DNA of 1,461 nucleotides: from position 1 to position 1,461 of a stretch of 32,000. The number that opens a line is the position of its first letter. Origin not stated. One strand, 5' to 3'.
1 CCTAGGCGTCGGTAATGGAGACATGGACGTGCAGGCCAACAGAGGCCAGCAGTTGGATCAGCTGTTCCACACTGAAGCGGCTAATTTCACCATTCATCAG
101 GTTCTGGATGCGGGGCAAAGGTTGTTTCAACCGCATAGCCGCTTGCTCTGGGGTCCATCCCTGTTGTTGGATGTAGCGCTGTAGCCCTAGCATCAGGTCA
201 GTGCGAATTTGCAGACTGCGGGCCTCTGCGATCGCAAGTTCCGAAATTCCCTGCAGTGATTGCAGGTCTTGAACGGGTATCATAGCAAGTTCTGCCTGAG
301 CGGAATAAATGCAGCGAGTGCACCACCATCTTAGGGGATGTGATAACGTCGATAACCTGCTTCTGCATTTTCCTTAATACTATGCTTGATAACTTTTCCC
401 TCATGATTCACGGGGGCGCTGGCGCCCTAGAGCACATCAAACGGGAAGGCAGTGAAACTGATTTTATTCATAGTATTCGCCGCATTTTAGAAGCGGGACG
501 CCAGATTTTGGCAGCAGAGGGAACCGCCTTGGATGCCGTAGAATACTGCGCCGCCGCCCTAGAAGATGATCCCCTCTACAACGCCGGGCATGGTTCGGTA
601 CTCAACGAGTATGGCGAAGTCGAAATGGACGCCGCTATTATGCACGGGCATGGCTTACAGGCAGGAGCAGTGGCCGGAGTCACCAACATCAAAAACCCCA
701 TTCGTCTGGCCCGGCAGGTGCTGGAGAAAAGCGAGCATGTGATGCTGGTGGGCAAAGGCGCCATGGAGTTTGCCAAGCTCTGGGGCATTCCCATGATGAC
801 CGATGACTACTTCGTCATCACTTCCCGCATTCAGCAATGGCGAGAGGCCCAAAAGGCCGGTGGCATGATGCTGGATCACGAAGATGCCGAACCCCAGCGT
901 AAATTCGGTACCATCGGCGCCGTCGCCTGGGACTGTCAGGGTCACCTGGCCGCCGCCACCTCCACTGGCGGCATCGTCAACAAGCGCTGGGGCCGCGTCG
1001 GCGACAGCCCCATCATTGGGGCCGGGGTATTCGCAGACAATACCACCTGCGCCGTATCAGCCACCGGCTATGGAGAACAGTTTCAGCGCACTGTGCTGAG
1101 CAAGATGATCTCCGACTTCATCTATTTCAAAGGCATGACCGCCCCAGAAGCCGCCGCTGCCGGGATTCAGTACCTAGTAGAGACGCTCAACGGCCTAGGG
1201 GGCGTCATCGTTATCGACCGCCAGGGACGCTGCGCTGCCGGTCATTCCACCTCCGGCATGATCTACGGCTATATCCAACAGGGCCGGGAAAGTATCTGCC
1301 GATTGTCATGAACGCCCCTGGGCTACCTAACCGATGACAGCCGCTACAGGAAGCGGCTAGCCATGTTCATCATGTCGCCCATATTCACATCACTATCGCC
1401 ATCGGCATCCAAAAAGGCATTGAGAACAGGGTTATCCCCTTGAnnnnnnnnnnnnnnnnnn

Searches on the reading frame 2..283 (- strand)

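Call 65: search_protein_families(library=pfam, proteins=[window:2-283:-], max_evalue=0.001)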
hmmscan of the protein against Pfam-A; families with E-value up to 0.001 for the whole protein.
window:2-283:- (93 aa): 2 families
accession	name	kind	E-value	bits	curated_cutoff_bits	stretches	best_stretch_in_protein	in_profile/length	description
PF13744.12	HTH_37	-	5.4e-20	71.4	27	1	15-90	4-79/80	Helix-turn-helix domain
PF01381.28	HTH_3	-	0.00067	20.1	23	0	34-80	1-46/55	Helix-turn-helix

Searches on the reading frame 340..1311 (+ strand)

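Call 65: search_protein_families(library=pfam, proteins=[window:340-1311:+], max_evalue=0.001)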
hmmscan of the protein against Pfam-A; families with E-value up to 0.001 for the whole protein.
window:340-1311:+ (323 aa): 1 family
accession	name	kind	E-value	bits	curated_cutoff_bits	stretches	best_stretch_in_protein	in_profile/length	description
PF01112.23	Asparaginase_2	-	1.7e-99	333.3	27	1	21-315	3-301/309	Asparaginase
